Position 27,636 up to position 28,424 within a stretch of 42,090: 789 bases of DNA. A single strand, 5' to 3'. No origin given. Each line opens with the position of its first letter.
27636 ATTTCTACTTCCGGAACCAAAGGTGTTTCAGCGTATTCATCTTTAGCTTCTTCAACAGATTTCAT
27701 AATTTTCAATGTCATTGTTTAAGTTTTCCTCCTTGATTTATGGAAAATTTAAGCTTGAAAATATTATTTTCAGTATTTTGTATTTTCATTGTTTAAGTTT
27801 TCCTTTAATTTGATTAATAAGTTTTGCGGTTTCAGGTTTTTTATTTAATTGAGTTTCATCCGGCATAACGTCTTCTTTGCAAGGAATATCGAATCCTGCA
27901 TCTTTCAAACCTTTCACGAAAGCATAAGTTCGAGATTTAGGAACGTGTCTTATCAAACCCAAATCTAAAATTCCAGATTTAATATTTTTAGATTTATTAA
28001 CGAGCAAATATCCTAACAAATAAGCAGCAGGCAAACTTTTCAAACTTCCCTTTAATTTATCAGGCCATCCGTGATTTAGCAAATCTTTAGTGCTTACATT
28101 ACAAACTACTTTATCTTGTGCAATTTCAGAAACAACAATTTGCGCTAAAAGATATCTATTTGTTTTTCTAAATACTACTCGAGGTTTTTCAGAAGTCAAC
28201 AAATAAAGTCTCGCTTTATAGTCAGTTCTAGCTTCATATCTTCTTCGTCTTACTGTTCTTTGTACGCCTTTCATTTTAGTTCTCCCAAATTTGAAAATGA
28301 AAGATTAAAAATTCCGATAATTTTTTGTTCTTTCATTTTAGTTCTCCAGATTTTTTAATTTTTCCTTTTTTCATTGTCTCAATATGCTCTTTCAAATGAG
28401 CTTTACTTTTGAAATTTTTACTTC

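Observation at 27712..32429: Recurrent architecture: four intercistronic inserts in one ribosomal protein operon, all bounded by duplicated stop/start junctions and all kept as coupled bridging mini-ORFs, possibly one element family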

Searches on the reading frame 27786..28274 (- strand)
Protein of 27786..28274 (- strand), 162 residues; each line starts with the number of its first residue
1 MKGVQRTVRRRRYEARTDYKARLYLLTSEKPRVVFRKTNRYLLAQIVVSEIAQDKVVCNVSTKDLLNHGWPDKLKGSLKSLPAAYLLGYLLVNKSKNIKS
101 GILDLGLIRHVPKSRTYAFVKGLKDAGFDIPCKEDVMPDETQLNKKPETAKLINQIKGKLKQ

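Call 12: find_homologous_proteins(query=window:27786-28274:-)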
Query window:27786-28274:- (162 aa): 590 proteins with E <= 0.001 among 608 candidates; the best 120 are listed.
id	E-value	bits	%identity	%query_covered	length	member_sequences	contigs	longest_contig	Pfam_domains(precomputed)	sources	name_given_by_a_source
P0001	3.5e-99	347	98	100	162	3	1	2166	PF17144.10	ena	-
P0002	4.0e-91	321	88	100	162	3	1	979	PF17144.10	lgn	-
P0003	4.7e-85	301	84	99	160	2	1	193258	PF17144.10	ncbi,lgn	ncbi:MAG: 50S ribosomal protein L18 [Candidatus Pacearchaeota archaeon]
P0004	7.5e-85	300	83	100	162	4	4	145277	PF17144.10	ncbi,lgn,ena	-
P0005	5.2e-83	294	82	99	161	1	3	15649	PF00861.28,PF17144.10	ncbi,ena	-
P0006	1.2e-79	283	79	99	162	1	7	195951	PF17144.10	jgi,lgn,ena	jgi:ribosomal protein L18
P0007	3.8e-79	282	78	100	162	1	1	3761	PF17144.10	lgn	-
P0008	4.2e-79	282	77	99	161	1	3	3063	PF17144.10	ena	-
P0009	8.9e-79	280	79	99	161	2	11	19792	PF17144.10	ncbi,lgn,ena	ncbi:MAG: 50S ribosomal protein L18 [Nanoarchaeota archaeon]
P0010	4.8e-78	278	78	99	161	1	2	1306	PF17144.10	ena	-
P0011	1.3e-77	277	78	99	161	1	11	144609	PF17144.10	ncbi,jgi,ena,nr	ncbi:50S ribosomal protein L18 [Candidatus Pacearchaeota archaeon]|nr:50S ribosomal protein L18 [Can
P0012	1.8e-77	276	78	99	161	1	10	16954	PF17144.10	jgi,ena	-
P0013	2.0e-77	276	75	100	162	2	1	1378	PF17144.10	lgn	-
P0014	2.2e-77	276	78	99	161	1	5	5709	PF17144.10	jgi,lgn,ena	-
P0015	2.6e-77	276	78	99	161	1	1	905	PF17144.10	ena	-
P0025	9.3e-74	264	73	100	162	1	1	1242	PF17144.10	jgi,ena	jgi:large subunit ribosomal protein L18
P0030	5.5e-73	262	75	99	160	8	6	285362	PF17144.10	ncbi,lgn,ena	ncbi:MAG: 50S ribosomal protein L18 [Candidatus Pacearchaeota archaeon]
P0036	9.5e-72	258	71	99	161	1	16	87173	PF17144.10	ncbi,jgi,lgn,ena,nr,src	ncbi:50S ribosomal protein L18 [Candidatus Pacearchaeota archaeon]|nr:50S ribosomal protein L18 [Can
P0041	2.3e-70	253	71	99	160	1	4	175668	PF17144.10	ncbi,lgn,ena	ncbi:MAG: 50S ribosomal protein L18 [Nanoarchaeota archaeon]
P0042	5.9e-70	252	70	99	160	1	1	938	PF17144.10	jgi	jgi:large subunit ribosomal protein L18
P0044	3.5e-69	249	70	99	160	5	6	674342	PF17144.10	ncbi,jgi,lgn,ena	jgi:large subunit ribosomal protein L18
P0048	7.5e-68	245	68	99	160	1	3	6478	PF17144.10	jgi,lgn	jgi:large subunit ribosomal protein L18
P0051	2.9e-67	243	72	99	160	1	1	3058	PF17144.10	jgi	jgi:large subunit ribosomal protein L18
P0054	1.1e-66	241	69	99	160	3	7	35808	PF17144.10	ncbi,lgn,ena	ncbi:MAG: 50S ribosomal protein L18 [Nanoarchaeota archaeon]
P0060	6.0e-65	236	68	99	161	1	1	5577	PF17144.10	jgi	jgi:large subunit ribosomal protein L18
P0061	2.5e-64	234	69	99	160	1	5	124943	PF17144.10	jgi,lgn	jgi:large subunit ribosomal protein L18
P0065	9.5e-60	219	61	99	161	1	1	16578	PF17144.10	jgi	jgi:large subunit ribosomal protein L18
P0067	2.8e-59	217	64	99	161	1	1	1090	PF17144.10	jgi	jgi:large subunit ribosomal protein L18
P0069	6.3e-56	206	60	99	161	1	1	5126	PF17144.10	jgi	jgi:large subunit ribosomal protein L18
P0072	4.1e-55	204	61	99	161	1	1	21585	PF17144.10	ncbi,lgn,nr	ncbi:MAG: 50S ribosomal protein L18 [Candidatus Pacearchaeota archaeon]|nr:50S ribosomal protein L18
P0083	3.6e-48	181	61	88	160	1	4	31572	PF17144.10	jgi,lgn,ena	jgi:large subunit ribosomal protein L18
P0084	4.4e-48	181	59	97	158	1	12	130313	PF00861.28,PF17144.10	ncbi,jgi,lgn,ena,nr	ncbi:50S ribosomal protein L18 [Candidatus Pacearchaeota archaeon]|nr:50S ribosomal protein L18 [Can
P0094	4.0e-46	174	57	88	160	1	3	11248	PF17144.10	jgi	jgi:large subunit ribosomal protein L18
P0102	4.8e-45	171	54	88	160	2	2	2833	PF17144.10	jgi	jgi:large subunit ribosomal protein L18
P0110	1.4e-44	170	53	97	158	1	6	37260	PF00861.28,PF17144.10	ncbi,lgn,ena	ncbi:MAG: 50S ribosomal protein L18 [Nanoarchaeota archaeon]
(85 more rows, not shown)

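Call 13: find_encoding_contigs(protein=P0001, flank=6000, max_places=3)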
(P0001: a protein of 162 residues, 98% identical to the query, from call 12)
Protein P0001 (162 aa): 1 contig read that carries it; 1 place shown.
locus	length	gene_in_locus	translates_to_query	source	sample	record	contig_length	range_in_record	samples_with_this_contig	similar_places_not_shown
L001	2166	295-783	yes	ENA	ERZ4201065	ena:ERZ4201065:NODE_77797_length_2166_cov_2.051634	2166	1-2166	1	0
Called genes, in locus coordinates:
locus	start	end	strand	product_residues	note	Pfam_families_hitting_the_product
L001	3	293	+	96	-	?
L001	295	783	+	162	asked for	PF17144:Ribosomal_L5e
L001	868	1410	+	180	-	-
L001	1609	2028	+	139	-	PF00327:Ribosomal_L30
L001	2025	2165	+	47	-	?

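Call 14: find_encoding_contigs(protein=P0003, flank=6000, max_places=2)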
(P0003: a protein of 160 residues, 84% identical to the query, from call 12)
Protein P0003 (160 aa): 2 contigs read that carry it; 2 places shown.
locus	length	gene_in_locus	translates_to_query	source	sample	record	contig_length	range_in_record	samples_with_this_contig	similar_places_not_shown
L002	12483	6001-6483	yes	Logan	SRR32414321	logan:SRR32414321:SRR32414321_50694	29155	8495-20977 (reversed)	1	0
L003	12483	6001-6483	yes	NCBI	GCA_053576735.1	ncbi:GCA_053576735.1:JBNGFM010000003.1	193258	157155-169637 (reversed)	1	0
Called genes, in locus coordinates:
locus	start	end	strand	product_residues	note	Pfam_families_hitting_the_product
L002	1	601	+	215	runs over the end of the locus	PF00237:Ribosomal_L22 (weak)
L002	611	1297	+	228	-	PF07650:KH_2, PF00189:Ribosomal_S3_C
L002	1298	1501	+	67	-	-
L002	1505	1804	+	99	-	PF01253:SUI1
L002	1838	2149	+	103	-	PF00366:Ribosomal_S17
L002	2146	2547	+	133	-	PF00238:Ribosomal_L14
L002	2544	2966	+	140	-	PF16906:Ribosomal_L26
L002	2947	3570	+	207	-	PF00900:Ribosomal_S4e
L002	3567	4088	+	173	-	PF00281:Ribosomal_L5, PF00673:Ribosomal_L5_C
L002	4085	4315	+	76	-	PF00253:Ribosomal_S14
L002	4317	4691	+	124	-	PF00410:Ribosomal_S8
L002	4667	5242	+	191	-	PF00347:Ribosomal_L6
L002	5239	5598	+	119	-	PF01655:Ribosomal_L32e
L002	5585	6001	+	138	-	PF01280:Ribosomal_L19e, PF25476:Ribosomal_L19e_C (weak)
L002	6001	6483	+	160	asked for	PF17144:Ribosomal_L5e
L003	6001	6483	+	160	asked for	PF17144:Ribosomal_L5e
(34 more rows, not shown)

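Call 15: find_encoding_contigs(protein=P0004, flank=6000, max_places=3)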
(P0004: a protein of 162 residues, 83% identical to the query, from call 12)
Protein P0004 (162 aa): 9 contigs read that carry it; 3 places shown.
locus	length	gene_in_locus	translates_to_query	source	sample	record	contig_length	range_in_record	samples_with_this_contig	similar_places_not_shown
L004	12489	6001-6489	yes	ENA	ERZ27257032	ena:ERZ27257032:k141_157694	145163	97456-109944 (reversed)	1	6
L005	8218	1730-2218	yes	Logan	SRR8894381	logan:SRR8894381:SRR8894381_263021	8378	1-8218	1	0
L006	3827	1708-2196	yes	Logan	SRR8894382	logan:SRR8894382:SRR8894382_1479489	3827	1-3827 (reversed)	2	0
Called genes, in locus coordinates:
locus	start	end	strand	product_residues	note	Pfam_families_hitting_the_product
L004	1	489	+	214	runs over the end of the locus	PF00237:Ribosomal_L22 (weak)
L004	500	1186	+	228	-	PF07650:KH_2, PF00189:Ribosomal_S3_C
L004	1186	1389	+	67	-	-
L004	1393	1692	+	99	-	PF01253:SUI1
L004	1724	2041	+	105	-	PF00366:Ribosomal_S17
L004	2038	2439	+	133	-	PF00238:Ribosomal_L14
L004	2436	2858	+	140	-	PF16906:Ribosomal_L26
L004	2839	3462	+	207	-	PF00900:Ribosomal_S4e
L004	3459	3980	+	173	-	PF00281:Ribosomal_L5 (weak), PF00673:Ribosomal_L5_C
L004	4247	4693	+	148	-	PF00410:Ribosomal_S8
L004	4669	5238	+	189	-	PF00347:Ribosomal_L6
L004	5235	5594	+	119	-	PF01655:Ribosomal_L32e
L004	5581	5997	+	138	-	PF01280:Ribosomal_L19e, PF25476:Ribosomal_L19e_C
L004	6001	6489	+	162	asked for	PF17144:Ribosomal_L5e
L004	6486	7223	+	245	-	PF00333:Ribosomal_S5, PF03719:Ribosomal_S5_C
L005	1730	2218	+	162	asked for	PF17144:Ribosomal_L5e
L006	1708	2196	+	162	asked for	PF17144:Ribosomal_L5e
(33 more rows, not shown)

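Call 23: find_encoding_contigs(protein=window:27786-28274:-, flank=6000, max_places=10)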
Protein window:27786-28274:- (162 aa): 5 contigs read that carry it; 2 places shown.
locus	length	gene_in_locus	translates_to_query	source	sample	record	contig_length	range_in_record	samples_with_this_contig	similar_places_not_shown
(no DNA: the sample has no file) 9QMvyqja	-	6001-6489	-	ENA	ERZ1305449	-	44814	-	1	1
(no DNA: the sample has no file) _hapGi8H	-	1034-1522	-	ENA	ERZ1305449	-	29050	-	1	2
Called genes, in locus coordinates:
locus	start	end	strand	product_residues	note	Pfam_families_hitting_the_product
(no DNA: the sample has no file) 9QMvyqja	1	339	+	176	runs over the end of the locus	PF00237:Ribosomal_L22 (weak)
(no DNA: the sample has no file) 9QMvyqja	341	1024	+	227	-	PF07650:KH_2, PF00189:Ribosomal_S3_C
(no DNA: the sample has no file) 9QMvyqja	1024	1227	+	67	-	-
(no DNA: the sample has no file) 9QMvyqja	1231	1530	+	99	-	PF01253:SUI1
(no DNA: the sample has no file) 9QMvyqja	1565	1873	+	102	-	PF00366:Ribosomal_S17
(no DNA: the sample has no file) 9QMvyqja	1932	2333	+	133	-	PF00238:Ribosomal_L14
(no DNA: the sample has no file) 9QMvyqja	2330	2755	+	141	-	PF16906:Ribosomal_L26, PF00467:KOW (weak)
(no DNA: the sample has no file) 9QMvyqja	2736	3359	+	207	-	PF00900:Ribosomal_S4e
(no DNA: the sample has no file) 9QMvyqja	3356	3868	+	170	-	PF00281:Ribosomal_L5, PF00673:Ribosomal_L5_C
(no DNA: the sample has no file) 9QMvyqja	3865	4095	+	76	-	PF00253:Ribosomal_S14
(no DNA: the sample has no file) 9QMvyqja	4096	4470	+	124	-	PF00410:Ribosomal_S8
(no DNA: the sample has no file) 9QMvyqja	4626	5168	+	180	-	PF00347:Ribosomal_L6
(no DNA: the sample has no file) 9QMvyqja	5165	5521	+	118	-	PF01655:Ribosomal_L32e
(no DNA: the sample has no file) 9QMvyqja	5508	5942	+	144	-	PF01280:Ribosomal_L19e, PF25476:Ribosomal_L19e_C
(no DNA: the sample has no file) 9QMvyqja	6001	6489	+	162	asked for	PF17144:Ribosomal_L5e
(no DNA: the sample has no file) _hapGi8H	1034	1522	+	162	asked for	PF17144:Ribosomal_L5e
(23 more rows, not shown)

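Call 24: find_related_loci(query=window:27786-28274:-, collection=genome_contigs, flank=6000)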
Query window:27786-28274:- (162 aa) in genome_contigs; peptide patterns used: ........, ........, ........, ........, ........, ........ (x = any residue, [..] = any of these).
215 stretches matched a pattern; 52 encode a relative of the query (tblastn E <= 1e-3); 52 distinct loci.
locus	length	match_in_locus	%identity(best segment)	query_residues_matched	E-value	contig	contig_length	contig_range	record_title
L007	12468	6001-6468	75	1-157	1e-79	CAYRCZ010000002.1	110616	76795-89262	MAG TPA_asm: Candidatus Woesearchaeota archaeon isolate SRP286056_co1_393 genome assembly, contig: NODE_127_length_11061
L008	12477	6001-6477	50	9-162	5e-47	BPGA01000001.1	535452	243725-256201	MAG: Candidatus Pacearchaeota archaeon KatS3mg001 DNA, contig_11399, whole genome shotgun sequence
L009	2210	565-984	52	6-143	2e-46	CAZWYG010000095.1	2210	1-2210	MAG TPA_asm: Candidatus Woesearchaeota archaeon isolate binchicken_co150_740 genome assembly, contig: NODE_196787_length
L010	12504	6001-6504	49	6-162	4e-46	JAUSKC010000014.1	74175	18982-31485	MAG: Nanoarchaeota archaeon isolate E14_metabat.bin.35 E14_k141_368152, whole genome shotgun sequence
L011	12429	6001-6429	52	6-146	3e-46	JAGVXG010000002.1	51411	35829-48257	Candidatus Pacearchaeota archaeon isolate RIFCSPHIGHO2_12_FULL_34_15 rifcsphigho2_12_scaffold_546, whole genome shotgun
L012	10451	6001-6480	49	6-162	4e-45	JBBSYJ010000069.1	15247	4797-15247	MAG: Nanoarchaeota archaeon isolate H32-bin101_1 H32_bin101_1_000000000069, whole genome shotgun sequence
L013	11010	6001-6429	51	6-146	9e-45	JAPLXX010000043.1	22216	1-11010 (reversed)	MAG: Candidatus Pacearchaeota archaeon isolate LacPavin_0920_SED2_MAG_35_12 LacPavin_0920_SED2_scaffold_1835366, whole g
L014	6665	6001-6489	45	1-160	2e-44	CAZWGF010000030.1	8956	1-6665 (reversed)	MAG TPA_asm: Candidatus Woesearchaeota archaeon isolate SRP104257_co1_234 genome assembly, contig: NODE_6634_length_8956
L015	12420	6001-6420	51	6-143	2e-44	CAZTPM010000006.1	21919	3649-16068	MAG TPA_asm: Candidatus Woesearchaeota archaeon isolate SRP178699_co2_49 genome assembly, contig: NODE_1565_length_21919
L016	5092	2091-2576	47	6-162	3e-44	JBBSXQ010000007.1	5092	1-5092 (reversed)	MAG: Nanoarchaeota archaeon isolate H51-bin157_1 H51_bin157_1_000000000007, whole genome shotgun sequence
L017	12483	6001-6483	48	6-161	9e-44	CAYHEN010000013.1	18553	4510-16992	MAG TPA_asm: Candidatus Woesearchaeota archaeon isolate ERP119705_co12_12 genome assembly, contig: NODE_3465_length_1855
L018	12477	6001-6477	46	9-162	1e-43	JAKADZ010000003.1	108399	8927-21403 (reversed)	MAG: Nanoarchaeota archaeon isolate WY1.bin114 NODE_303_length_108399_cov_5.092499, whole genome shotgun sequence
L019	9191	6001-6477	49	6-160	2e-43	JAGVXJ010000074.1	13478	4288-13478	Candidatus Pacearchaeota archaeon isolate RIFOXYB1_FULL_32_8.8 rifoxyb1_full_scaffold_1684, whole genome shotgun sequenc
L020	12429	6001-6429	50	6-146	2e-43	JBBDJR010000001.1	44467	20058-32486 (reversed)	MAG: Candidatus Pacearchaeota archaeon isolate LejiaA_36_51 Lejia_A_1399_length_44467_cov_30, whole genome shotgun seque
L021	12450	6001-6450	48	6-156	5e-43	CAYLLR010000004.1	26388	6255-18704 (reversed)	MAG TPA_asm: Candidatus Woesearchaeota archaeon isolate SRP216583_co2_144 genome assembly, contig: NODE_1153_length_2638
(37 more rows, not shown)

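Call 86: find_encoding_contigs(protein=P0005, flank=10000, max_places=1)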
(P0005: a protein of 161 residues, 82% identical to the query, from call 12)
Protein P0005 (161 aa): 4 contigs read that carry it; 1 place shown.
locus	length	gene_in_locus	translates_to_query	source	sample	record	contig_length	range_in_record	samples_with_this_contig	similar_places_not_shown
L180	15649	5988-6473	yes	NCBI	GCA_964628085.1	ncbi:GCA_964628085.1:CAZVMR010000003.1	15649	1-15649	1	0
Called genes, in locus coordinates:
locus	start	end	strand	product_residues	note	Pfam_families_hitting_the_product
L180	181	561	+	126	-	PF00237:Ribosomal_L22 (weak)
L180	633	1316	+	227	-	PF07650:KH_2, PF00189:Ribosomal_S3_C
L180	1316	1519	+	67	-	-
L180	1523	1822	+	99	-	PF01253:SUI1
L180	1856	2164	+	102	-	PF00366:Ribosomal_S17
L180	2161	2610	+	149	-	-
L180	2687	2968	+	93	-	PF16906:Ribosomal_L26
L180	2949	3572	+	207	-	PF00900:Ribosomal_S4e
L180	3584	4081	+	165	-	PF00281:Ribosomal_L5 (weak), PF00673:Ribosomal_L5_C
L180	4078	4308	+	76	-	PF00253:Ribosomal_S14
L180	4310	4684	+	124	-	PF00410:Ribosomal_S8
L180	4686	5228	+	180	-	PF00347:Ribosomal_L6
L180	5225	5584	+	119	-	PF01655:Ribosomal_L32e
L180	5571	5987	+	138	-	PF01280:Ribosomal_L19e, PF25476:Ribosomal_L19e_C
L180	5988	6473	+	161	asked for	PF00861:Ribosomal_L18p (weak), PF17144:Ribosomal_L5e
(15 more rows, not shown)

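Call 87: find_encoding_contigs(protein=P0006, flank=10000, max_places=1)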
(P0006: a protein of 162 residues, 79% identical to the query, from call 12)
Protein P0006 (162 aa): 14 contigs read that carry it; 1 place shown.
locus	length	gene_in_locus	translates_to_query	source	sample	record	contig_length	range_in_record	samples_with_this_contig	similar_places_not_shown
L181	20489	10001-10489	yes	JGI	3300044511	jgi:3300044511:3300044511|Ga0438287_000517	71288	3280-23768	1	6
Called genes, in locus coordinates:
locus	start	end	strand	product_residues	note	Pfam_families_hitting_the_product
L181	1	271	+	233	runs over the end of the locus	-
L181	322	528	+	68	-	PF07681:DoxX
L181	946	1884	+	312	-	PF00297:Ribosomal_L3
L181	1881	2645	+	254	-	PF00573:Ribosomal_L4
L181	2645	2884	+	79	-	PF00276:Ribosomal_L23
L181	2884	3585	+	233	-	PF03947:Ribosomal_L2_C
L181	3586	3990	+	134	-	PF00203:Ribosomal_S19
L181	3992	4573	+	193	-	PF00237:Ribosomal_L22 (weak)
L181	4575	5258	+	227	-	PF07650:KH_2, PF00189:Ribosomal_S3_C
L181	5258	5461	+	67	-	PF00831:Ribosomal_L29 (weak)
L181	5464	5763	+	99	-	PF01253:SUI1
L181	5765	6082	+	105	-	PF00366:Ribosomal_S17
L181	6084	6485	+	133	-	PF00238:Ribosomal_L14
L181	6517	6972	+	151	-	PF16906:Ribosomal_L26, PF00467:KOW (weak)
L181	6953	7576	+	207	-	PF00900:Ribosomal_S4e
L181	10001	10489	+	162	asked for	PF17144:Ribosomal_L5e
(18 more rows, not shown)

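Call 88: find_encoding_contigs(protein=P0011, flank=10000, max_places=1)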
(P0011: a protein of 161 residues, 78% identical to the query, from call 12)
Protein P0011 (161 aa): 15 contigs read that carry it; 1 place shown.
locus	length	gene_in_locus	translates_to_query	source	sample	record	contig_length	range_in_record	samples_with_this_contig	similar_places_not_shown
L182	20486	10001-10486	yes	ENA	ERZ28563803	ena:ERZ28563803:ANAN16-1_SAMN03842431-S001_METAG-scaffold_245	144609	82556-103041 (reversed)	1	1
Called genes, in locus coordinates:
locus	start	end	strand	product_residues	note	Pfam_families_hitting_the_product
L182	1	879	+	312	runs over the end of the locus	PF00297:Ribosomal_L3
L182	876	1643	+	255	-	PF00573:Ribosomal_L4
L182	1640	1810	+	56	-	-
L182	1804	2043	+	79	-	PF00276:Ribosomal_L23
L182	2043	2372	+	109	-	-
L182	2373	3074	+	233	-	PF03947:Ribosomal_L2_C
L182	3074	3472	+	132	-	PF00203:Ribosomal_S19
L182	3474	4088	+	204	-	PF00237:Ribosomal_L22 (weak)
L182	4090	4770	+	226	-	PF07650:KH_2, PF00189:Ribosomal_S3_C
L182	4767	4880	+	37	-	-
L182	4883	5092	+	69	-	-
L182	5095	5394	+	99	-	PF01253:SUI1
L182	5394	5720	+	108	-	PF00366:Ribosomal_S17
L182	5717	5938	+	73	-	-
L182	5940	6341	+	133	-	PF00238:Ribosomal_L14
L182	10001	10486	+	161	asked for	PF17144:Ribosomal_L5e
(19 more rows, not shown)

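Call 89: find_encoding_contigs(protein=P0030, flank=10000, max_places=1)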
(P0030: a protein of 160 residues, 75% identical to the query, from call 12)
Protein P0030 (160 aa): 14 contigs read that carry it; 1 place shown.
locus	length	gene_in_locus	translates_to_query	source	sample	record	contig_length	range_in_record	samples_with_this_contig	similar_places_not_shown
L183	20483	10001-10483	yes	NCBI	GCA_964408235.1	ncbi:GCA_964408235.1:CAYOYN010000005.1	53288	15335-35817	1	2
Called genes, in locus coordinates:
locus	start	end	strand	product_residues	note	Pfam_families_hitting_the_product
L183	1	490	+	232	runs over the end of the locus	-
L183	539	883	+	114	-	PF07681:DoxX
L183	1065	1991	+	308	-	PF00297:Ribosomal_L3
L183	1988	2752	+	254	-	PF00573:Ribosomal_L4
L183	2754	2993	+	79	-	PF00276:Ribosomal_L23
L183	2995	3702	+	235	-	PF03947:Ribosomal_L2_C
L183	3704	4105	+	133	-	PF00203:Ribosomal_S19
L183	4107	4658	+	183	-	PF00237:Ribosomal_L22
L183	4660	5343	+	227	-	PF07650:KH_2, PF00189:Ribosomal_S3_C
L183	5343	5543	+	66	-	-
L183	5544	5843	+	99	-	PF01253:SUI1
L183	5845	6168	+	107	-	PF00366:Ribosomal_S17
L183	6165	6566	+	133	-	PF00238:Ribosomal_L14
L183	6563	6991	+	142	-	PF16906:Ribosomal_L26, PF00467:KOW (weak)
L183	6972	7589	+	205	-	PF00900:Ribosomal_S4e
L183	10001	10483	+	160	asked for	PF17144:Ribosomal_L5e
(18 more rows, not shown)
